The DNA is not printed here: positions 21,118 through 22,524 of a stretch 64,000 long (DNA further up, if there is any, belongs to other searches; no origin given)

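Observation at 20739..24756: Mirror-image cluster S2-L2 / BPL-like / L3-S3: an exported two-gene module duplicated around an exported biotin-ligase-family gene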

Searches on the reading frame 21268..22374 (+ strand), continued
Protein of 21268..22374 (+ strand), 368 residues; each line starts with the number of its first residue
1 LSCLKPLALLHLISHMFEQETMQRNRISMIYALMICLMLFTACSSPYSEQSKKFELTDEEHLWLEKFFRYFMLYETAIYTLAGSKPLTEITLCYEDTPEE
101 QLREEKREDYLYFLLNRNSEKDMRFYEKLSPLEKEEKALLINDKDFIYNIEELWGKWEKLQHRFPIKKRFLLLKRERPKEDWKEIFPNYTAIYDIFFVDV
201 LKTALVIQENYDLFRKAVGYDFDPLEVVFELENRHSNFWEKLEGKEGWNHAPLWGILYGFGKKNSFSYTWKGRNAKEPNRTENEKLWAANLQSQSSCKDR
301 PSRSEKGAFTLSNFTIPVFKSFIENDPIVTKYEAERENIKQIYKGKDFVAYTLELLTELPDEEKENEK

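Call 43: search_protein_families(library=pfam, proteins=[P0254, P0242, P0208, P0160, P0170, P0237, P0226, P0150, P0116, P0243], max_evalue=0.1)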
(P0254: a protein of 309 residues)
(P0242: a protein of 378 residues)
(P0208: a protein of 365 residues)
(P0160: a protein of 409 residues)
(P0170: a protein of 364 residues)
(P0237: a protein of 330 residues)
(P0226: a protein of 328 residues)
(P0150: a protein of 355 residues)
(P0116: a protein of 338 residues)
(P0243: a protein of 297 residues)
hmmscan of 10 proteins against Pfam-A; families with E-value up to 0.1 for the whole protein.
P0254 (309 aa): 0 families

P0242 (378 aa): 1 family
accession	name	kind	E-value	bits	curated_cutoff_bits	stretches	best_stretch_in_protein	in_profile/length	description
PF24454.1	DUF7570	-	0.035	14.6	27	0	295-330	58-93/94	Family of unknown function (DUF7570)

P0208 (365 aa): 0 families

P0160 (409 aa): 0 families

P0170 (364 aa): 0 families

P0237 (330 aa): 0 families

P0226 (328 aa): 0 families

P0150 (355 aa): 0 families

P0116 (338 aa): 0 families

P0243 (297 aa): 0 families

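Call 46: find_related_loci(query=A5, collection=genome_contigs, flank=5000)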
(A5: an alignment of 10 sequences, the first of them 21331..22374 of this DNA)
Query A5 (347 aa) in genome_contigs; peptide patterns used: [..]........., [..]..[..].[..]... (x = any residue, [..] = any of these).
57 stretches matched a pattern; 42 encode a relative of the query (tblastn E <= 1e-3); 41 distinct loci.
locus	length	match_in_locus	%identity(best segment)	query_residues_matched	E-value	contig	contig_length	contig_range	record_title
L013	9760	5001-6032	85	1-344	0e+0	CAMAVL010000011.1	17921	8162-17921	MAG: Chlamydia trachomatis isolate MaH-04nov19-293 genome assembly, contig: MaH-04nov19-C8005, whole genome shotgun sequ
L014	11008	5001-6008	84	1-340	0e+0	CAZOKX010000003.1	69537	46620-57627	MAG TPA_asm: uncultured bacterium isolate SRP292972_co3_130 genome assembly, contig: NODE_366_length_69537_cov_16.438675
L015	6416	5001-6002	70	4-337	3e-158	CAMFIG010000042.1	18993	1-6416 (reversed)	MAG: uncultured Chlamydiae bacterium isolate SRR9109408_bin.1_metaWRAP_v1.3_MAG genome assembly, contig: ERZ12289981.853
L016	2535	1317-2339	60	1-341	3e-142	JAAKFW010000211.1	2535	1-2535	MAG: Candidatus Anoxychlamydiales bacterium isolate KR126_chlam_5 KR126chlam5_211, whole genome shotgun sequence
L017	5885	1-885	80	47-339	5e-153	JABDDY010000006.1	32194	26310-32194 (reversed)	MAG: Chlamydiae bacterium isolate BWMinHeated_Nextera19_MAG3 3300020902.a:Ga0207087_1027, whole genome shotgun sequence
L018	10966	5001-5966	46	8-337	3e-79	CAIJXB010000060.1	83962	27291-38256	MAG: uncultured Chlamydiae bacterium isolate MJ-time_bin-9202 genome assembly, contig: bin-9202:60/68, whole genome shot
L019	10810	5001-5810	40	17-336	4e-59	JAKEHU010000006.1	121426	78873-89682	MAG: Chlamydiae bacterium isolate PMV_8.15 PMV_8.15.k101_158810, whole genome shotgun sequence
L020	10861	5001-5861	36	5-336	7e-56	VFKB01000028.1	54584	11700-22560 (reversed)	MAG: Parachlamydiales bacterium isolate Bin_65_10 c_000004363888, whole genome shotgun sequence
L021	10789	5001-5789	37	10-327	2e-53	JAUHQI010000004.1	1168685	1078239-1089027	MAG: Candidatus Sacchlamyda saccharinae isolate RhabSjap6 c_000000000004, whole genome shotgun sequence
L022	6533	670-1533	38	4-336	9e-53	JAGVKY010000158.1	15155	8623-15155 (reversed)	MAG: Parachlamydiales bacterium isolate SW_28 c_000000080261, whole genome shotgun sequence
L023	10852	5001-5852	33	7-336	5e-50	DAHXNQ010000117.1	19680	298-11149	MAG TPA_asm: Rhabdochlamydiaceae bacterium isolate clean1924 k141_286000, whole genome shotgun sequence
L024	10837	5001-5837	36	2-336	3e-49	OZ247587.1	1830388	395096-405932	MAG: Candidatus Neptunochlamydia sp. isolate 7034ddf2-c809-46ad-911b-61312509609a genome assembly, chromosome: 1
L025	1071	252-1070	35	6-328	3e-52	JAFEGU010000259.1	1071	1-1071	MAG: Verrucomicrobia bacterium isolate SZAS-8 LIN-198__259__length-1071, whole genome shotgun sequence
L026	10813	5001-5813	39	21-343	2e-48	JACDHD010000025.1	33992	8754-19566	MAG: Parachlamydiaceae bacterium isolate MGR_bin429 SD2909_NODE_195_length_33992_cov_2.311856, whole genome shotgun sequ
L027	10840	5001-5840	34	1-335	4e-48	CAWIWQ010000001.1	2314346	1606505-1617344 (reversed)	MAG: uncultured Verrucomicrobiae bacterium isolate MFD04944.bin.1.15 genome assembly, contig: contig_13454, whole genome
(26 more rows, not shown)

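Call 58: search_protein_families(library=pfam, alignment_id=A4, max_evalue=10)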
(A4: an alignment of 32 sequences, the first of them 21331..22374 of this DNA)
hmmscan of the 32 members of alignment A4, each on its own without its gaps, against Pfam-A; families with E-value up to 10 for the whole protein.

A. member 1, window:21331-22374:+ (347 aa): 0 families

B. families by the number of members that match (of 32 scanned): 11 families
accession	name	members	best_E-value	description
PF04805.17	Pox_E10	1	0.029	E10-like protein conserved region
PF25124.1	DUF7816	1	0.034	Domain of unknown function (DUF7816)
PF21693.2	SWT1_3rd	1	0.051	Transcriptional protein SWT1, C-terminal domain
PF16339.10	DUF4969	1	0.063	Domain of unknown function (DUF4969)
PF24189.1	Ig_RSC4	1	0.066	RSC4 Ig-like domain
PF20451.3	Calmod_bind_M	1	0.11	Calmodulin binding protein central domain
PF14766.11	RPA_interact_N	1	0.14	Replication protein A interacting N-terminal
PF15323.11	Ashwin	1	0.17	Developmental protein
PF20815.3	GIY_YIG_2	1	0.19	GIY-YIG catalytic domain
PF14553.12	YqbF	1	0.32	YqbF, hypothetical protein domain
PF04488.21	Gly_transf_sug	1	0.51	Glycosyltransferase sugar-binding region containing DXD motif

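Call 65: search_protein_families(library=pfam, alignment_id=A8, max_evalue=0.00001)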
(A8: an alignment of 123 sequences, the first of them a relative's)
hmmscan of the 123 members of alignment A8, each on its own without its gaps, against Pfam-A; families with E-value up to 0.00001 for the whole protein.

A. member 1, L013:1962-3419:+ (485 aa): 2 families
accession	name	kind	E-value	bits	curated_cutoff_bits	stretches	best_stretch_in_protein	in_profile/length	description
PF13635.12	DUF4143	-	1.3e-23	83.9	28.1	1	226-391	2-160/160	Domain of unknown function (DUF4143)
PF13173.12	AAA_14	-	1.5e-22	80.4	27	1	26-158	2-129/129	AAA domain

B. families by the number of members that match (of 123 scanned): 141 families (the first 25 are shown)
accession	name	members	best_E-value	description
PF07992.20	Pyr_redox_2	5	7.6e-72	Pyridine nucleotide-disulphide oxidoreductase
PF13450.12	NAD_binding_8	5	2e-17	NAD(P)-binding Rossmann-like domain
PF12831.13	FAD_oxidored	5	3.8e-09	FAD dependent oxidoreductase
PF03486.20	HI0933_like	5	1.1e-08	HI0933-like protein Rossmann domain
PF00070.33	Pyr_redox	4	1e-19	Pyridine nucleotide-disulphide oxidoreductase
PF01134.28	GIDA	4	2.2e-14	Glucose inhibited division protein A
PF13738.12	Pyr_redox_3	4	3.7e-11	Pyridine nucleotide-disulphide oxidoreductase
PF00890.30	FAD_binding_2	4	1.1e-07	FAD binding domain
PF07516.18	SecA_SW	3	2.6e-53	SecA Wing and Scaffold domain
PF07690.21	MFS_1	3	5.9e-44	Major Facilitator Superfamily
PF00929.31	RNase_T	3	1.2e-36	Exonuclease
PF02852.28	Pyr_redox_dim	3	2e-36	Pyridine nucleotide-disulphide oxidoreductase, dimerisation domain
PF04055.27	Radical_SAM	3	4.7e-22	Radical SAM superfamily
PF16881.10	LIAS_N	3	5.7e-08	N-terminal domain of lipoyl synthase of Radical_SAM family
PF03255.19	ACCA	2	9.8e-137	Acetyl co-enzyme A carboxylase carboxyltransferase-like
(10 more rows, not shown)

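Call 72: list_cluster_members(proteins=[P0108, P0109, P0110, P0111, P0113, P0114, P0122, P0137, P0150, P0170])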
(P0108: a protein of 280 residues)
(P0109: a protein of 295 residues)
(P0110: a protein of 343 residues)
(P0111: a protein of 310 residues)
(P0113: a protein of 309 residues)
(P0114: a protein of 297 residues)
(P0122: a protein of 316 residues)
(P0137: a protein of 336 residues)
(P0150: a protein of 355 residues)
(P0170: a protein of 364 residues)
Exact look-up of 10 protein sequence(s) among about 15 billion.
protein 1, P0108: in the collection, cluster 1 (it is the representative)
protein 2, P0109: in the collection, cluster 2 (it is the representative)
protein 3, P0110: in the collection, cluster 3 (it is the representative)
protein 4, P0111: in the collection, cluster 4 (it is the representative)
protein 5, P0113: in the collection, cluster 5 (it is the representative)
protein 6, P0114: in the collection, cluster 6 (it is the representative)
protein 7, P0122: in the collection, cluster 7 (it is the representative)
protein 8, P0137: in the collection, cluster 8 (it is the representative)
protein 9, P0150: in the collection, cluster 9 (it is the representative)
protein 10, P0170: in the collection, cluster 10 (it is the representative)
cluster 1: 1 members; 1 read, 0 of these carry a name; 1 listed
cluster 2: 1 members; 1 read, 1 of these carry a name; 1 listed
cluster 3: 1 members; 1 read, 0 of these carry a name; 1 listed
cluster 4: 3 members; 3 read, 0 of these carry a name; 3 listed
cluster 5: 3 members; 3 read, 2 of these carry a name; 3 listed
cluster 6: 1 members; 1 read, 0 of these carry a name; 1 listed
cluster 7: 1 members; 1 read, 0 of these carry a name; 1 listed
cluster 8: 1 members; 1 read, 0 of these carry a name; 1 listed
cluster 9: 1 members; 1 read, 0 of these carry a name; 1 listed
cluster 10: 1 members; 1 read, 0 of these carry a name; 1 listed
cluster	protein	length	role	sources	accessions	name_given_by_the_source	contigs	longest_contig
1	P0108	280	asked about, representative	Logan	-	-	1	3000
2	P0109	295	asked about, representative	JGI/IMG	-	hypothetical protein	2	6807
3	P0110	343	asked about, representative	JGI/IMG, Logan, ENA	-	-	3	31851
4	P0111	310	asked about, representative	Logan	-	-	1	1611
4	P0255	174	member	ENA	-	-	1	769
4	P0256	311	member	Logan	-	-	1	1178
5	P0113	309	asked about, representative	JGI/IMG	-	hypothetical protein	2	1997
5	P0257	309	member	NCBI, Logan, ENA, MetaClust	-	\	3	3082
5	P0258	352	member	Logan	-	-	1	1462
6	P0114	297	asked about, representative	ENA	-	-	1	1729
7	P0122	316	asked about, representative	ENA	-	-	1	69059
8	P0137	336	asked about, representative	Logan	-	-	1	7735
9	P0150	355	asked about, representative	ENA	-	-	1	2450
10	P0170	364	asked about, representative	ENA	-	-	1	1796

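Call 77: search_protein_families(library=padloc, proteins=[window:21331-22374:+], max_evalue=0.1)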
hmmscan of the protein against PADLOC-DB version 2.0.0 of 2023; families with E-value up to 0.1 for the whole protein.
window:21331-22374:+ (347 aa): 0 families

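Call 78: search_protein_families(library=phrogs, proteins=[window:21331-22374:+], max_evalue=0.1)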
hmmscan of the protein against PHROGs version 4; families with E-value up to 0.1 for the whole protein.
window:21331-22374:+ (347 aa): 0 families

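Call 80: fold_search(model_id=the predicted structure, library=viral)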
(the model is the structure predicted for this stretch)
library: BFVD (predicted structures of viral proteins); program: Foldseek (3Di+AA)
matches with E <= 10: 281; with E <= 0.001: 0
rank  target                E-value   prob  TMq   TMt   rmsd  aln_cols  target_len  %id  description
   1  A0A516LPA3            9.9e-02  0.16  0.12  0.20  16.9       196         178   12  (no name in the UniProt tables at hand)
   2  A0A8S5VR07            1.2e-01  0.04  0.10  0.09  25.2       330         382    9  (no name in the UniProt tables at hand)
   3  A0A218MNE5            2.1e-01  0.02  0.07  0.05  29.7       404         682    9  Uncharacterized protein [uncultured virus]
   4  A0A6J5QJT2            3.3e-01  0.06  0.14  0.14  21.8       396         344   11  Uncharacterized protein [uncultured Caudovirales phage]
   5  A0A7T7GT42            3.5e-01  0.07  0.11  0.18  16.3       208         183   12  (no name in the UniProt tables at hand)
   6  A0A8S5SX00            3.5e-01  0.04  0.09  0.11  33.7       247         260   12  Antirepressor protein [Siphoviridae sp. ctDOT22]
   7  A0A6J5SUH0            3.7e-01  0.08  0.11  0.19  22.6       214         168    9  Uncharacterized protein [uncultured Caudovirales phage]
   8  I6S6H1                3.9e-01  0.06  0.10  0.18  13.8       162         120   13  Uncharacterized protein [Celeribacter phage P12053L]
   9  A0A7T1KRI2            4.3e-01  0.08  0.11  0.08  16.0       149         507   11  (no name in the UniProt tables at hand)
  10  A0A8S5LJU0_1          4.3e-01  0.03  0.10  0.05  23.6       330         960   14  Chromosome segregation ATPase [Siphoviridae sp. ct3o911]
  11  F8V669                5.4e-01  0.05  0.13  0.09  18.5       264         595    9  Uncharacterized protein R528a [Acanthamoeba polyphaga mimivirus]
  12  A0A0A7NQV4            6.4e-01  0.03  0.09  0.12  19.6       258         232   14  Uncharacterized protein [Lactobacillus phage LfeInf]
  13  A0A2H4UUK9            6.7e-01  0.15  0.15  0.33  12.0       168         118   11  Uncharacterized protein [Bodo saltans virus]
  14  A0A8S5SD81            7.5e-01  0.05  0.10  0.15  13.7       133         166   14  Thymidylate synthase complementing protein [Siphoviridae sp. ctnpt50]
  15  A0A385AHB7            7.5e-01  0.03  0.08  0.11  30.1       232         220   12  Uncharacterized protein [Methanobacterium virus Drs3]
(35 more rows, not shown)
